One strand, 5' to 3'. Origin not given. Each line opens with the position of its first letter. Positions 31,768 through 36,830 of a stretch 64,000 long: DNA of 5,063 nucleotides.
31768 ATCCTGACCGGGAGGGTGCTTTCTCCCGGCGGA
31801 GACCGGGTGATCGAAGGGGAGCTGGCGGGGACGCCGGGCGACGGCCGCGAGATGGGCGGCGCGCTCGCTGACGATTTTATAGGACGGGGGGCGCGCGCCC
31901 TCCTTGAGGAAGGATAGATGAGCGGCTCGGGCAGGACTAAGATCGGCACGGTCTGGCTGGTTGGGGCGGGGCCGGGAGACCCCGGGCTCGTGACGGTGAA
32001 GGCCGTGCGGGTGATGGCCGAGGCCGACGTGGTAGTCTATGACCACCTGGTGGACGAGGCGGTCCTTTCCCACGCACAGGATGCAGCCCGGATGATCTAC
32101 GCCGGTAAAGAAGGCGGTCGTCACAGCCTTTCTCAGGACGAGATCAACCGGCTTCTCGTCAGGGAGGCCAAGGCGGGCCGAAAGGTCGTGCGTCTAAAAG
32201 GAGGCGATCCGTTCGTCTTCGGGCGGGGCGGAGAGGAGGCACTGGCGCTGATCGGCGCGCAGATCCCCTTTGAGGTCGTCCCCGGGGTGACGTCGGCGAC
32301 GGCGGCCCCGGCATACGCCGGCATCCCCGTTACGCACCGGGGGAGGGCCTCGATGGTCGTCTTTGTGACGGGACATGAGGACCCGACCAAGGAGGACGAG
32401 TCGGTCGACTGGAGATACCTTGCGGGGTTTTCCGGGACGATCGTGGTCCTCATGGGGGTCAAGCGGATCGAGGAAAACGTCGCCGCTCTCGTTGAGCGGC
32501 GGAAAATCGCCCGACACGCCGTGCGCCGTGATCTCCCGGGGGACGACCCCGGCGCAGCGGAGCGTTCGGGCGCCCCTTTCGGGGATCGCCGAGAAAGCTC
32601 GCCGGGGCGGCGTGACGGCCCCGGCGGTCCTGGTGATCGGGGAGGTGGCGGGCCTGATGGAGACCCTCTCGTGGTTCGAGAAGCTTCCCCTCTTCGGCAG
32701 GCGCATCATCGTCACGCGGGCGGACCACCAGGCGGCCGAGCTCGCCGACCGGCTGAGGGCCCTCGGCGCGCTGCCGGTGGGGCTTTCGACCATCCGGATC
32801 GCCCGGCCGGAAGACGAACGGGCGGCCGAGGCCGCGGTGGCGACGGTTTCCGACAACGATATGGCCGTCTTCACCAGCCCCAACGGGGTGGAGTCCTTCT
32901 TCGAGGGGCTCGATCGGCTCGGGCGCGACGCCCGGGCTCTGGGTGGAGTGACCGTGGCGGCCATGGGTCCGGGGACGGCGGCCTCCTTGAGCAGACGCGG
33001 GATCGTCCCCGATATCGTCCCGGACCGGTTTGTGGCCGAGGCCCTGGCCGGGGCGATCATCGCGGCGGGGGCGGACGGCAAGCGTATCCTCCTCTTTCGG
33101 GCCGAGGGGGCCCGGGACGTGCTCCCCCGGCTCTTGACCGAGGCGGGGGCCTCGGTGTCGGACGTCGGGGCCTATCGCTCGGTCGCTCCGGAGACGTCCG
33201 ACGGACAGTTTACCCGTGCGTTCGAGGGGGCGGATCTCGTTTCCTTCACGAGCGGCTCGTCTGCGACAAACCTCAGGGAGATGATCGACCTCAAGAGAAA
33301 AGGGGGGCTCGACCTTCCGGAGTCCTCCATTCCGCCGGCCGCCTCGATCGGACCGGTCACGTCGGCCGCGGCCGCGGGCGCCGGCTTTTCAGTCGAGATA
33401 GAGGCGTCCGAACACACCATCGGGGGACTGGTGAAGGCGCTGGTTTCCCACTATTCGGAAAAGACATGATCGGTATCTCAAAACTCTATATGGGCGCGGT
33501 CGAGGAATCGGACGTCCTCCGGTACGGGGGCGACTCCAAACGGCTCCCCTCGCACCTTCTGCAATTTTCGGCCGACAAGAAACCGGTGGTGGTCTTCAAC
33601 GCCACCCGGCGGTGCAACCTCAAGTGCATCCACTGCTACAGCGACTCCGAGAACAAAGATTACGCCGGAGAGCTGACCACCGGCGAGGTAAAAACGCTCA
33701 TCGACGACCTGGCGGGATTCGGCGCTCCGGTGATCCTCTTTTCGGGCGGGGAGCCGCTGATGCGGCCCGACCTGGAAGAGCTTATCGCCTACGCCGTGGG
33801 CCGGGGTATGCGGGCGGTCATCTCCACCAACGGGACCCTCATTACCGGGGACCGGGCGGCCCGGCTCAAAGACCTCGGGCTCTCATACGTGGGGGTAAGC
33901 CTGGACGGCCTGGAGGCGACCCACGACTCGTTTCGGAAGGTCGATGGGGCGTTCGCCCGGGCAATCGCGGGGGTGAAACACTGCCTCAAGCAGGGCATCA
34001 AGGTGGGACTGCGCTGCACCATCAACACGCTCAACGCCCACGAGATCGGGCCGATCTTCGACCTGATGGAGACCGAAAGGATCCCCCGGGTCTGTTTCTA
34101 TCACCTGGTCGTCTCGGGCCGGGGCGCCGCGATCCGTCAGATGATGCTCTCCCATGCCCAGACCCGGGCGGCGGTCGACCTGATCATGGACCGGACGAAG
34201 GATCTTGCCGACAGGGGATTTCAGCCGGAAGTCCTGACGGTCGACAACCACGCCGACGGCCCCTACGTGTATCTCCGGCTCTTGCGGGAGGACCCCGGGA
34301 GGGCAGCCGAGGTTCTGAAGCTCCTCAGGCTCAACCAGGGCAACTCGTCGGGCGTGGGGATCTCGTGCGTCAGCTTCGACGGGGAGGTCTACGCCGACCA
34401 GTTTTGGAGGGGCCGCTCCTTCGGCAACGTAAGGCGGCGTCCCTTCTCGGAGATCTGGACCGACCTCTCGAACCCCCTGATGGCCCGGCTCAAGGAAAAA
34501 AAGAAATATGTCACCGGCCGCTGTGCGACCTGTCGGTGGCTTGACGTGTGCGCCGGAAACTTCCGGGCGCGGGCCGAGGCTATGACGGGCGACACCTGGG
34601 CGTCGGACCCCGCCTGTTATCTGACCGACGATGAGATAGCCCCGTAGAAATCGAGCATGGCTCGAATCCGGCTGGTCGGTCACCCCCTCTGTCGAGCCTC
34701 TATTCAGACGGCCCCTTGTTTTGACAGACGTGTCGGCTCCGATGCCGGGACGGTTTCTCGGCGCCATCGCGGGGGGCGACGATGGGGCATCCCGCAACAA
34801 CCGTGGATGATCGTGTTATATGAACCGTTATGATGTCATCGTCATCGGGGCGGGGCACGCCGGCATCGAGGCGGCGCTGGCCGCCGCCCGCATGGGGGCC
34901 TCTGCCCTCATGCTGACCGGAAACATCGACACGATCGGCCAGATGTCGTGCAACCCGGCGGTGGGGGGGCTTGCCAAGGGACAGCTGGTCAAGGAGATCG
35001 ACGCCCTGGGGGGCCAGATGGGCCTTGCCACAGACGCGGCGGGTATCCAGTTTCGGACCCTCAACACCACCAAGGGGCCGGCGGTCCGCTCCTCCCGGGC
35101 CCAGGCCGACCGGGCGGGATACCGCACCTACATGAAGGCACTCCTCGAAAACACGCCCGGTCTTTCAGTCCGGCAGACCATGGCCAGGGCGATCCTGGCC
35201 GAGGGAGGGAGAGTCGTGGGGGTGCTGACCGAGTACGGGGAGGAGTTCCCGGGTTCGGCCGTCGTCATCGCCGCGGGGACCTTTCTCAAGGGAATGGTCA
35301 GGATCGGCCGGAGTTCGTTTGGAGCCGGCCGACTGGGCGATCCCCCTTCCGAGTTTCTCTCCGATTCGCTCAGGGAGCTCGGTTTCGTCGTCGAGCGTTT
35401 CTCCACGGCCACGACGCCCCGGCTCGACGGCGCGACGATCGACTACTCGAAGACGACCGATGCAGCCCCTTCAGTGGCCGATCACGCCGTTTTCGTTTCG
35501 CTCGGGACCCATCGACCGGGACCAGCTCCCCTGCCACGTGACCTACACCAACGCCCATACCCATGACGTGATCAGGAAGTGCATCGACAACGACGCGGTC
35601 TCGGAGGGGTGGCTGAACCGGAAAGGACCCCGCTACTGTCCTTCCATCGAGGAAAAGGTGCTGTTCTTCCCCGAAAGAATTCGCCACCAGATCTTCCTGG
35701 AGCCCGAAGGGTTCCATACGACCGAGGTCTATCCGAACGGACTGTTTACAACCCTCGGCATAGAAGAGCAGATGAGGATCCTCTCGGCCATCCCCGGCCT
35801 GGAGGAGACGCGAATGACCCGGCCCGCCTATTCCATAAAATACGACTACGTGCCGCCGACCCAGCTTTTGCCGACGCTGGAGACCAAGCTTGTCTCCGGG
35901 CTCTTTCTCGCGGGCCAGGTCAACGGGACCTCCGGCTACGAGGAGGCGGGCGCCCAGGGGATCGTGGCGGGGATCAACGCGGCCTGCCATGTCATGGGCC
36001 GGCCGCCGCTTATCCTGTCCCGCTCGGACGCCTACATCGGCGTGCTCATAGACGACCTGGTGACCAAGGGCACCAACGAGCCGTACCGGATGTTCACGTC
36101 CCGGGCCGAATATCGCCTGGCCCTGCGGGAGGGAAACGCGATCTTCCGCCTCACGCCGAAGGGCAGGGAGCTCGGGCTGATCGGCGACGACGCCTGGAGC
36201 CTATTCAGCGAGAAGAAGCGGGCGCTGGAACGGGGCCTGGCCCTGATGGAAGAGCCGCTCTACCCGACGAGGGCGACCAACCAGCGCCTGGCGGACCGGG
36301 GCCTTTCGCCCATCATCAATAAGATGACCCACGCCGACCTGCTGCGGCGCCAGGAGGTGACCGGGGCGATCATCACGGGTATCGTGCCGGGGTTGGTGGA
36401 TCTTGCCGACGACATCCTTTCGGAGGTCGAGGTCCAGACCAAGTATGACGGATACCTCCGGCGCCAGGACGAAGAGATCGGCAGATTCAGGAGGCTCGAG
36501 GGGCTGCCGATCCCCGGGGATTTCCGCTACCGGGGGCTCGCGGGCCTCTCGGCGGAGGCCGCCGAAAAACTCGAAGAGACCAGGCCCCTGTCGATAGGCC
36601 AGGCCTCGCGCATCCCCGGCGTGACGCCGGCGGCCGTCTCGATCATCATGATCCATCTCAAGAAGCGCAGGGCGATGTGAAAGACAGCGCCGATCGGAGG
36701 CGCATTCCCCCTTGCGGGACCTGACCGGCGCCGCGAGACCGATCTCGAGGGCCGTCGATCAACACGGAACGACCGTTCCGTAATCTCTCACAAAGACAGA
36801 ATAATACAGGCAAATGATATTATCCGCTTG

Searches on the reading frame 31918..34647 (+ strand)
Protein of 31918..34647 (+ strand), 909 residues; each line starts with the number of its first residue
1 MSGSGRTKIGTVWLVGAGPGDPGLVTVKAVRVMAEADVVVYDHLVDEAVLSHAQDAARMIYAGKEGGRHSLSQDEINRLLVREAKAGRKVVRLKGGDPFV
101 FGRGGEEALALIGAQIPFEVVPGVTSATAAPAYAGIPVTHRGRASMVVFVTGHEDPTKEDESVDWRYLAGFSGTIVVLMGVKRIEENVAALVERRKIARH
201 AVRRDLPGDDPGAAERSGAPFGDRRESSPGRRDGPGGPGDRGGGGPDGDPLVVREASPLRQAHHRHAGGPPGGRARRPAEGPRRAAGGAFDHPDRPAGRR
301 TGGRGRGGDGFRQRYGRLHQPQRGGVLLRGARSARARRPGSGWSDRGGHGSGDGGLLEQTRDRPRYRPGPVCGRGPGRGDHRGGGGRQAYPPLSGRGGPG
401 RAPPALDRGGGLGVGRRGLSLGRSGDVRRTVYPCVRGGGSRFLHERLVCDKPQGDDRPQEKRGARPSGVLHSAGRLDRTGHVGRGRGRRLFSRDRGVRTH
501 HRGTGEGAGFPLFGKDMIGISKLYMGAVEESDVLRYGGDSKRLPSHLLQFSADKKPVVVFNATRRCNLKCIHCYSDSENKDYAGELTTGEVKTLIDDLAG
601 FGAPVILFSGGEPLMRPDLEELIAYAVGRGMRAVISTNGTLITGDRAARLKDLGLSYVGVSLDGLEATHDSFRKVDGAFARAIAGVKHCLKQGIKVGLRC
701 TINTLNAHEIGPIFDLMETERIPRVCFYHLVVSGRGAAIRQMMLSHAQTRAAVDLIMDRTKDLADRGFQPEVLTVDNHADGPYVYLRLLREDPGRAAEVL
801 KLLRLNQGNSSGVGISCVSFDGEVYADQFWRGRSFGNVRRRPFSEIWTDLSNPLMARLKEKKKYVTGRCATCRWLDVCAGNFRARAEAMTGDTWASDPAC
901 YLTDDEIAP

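Call 87: search_protein_families(library=pfam, max_evalue=0.001, proteins=[window:31918-34647:+])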
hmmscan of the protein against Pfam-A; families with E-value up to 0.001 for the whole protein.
window:31918-34647:+ (909 aa): 4 families
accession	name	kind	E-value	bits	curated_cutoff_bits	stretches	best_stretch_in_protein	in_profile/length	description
PF00590.25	TP_methylase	-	7.9e-48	163.6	27.8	1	11-197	1-186/212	Tetrapyrrole (Corrin/Porphyrin) Methylases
PF04055.27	Radical_SAM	-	1.6e-29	103.6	29.5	1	561-711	2-160/166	Radical SAM superfamily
PF13353.11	Fer4_12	-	2.8e-06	28.1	22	1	564-664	13-115/137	4Fe-4S single cluster domain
PF13186.11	SPASM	-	0.00013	22.6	21.5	1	818-872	10-66/67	Iron-sulfur cluster-binding domain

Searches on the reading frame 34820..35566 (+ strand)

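Call 87: search_protein_families(library=pfam, max_evalue=0.001, proteins=[window:34820-35566:+])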
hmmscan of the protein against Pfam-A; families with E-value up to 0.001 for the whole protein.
window:34820-35566:+ (248 aa): 5 families
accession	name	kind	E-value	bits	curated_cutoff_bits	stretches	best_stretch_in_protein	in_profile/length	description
PF01134.28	GIDA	-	4.5e-80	270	22.1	1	5-218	1-214/391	Glucose inhibited division protein A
PF12831.13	FAD_oxidored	-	7.6e-07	29.2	27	1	5-138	1-127/416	FAD dependent oxidoreductase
PF07992.20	Pyr_redox_2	-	3.4e-06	27.1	26.1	1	4-35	1-33/291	Pyridine nucleotide-disulphide oxidoreductase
PF01262.27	AlaDh_PNT_C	-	0.00062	19.7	23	1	5-42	30-67/214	Alanine dehydrogenase/PNT, C-terminal domain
PF03486.20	HI0933_like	-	0.00091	19.2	50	0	5-34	2-31/244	HI0933-like protein Rossmann domain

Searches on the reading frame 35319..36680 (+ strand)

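Call 87: search_protein_families(library=pfam, max_evalue=0.001, proteins=[window:35319-36680:+])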
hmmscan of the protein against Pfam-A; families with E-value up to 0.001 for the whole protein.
window:35319-36680:+ (453 aa): 3 families
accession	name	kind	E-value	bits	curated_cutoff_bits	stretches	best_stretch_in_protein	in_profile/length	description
PF01134.28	GIDA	-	4.7e-64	217.3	22.1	1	54-228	216-390/391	Glucose inhibited division protein A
PF13932.14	SAM_GIDA_C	-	1e-22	80.1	27.1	1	389-444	2-57/57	tRNA modifying enzyme MnmG/GidA C-terminal helical bundle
PF21680.2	GIDA_C_1st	-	3.5e-15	57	24.7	1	290-383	1-95/96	tRNA modifying enzyme MnmG/GidA C-terminal helical domain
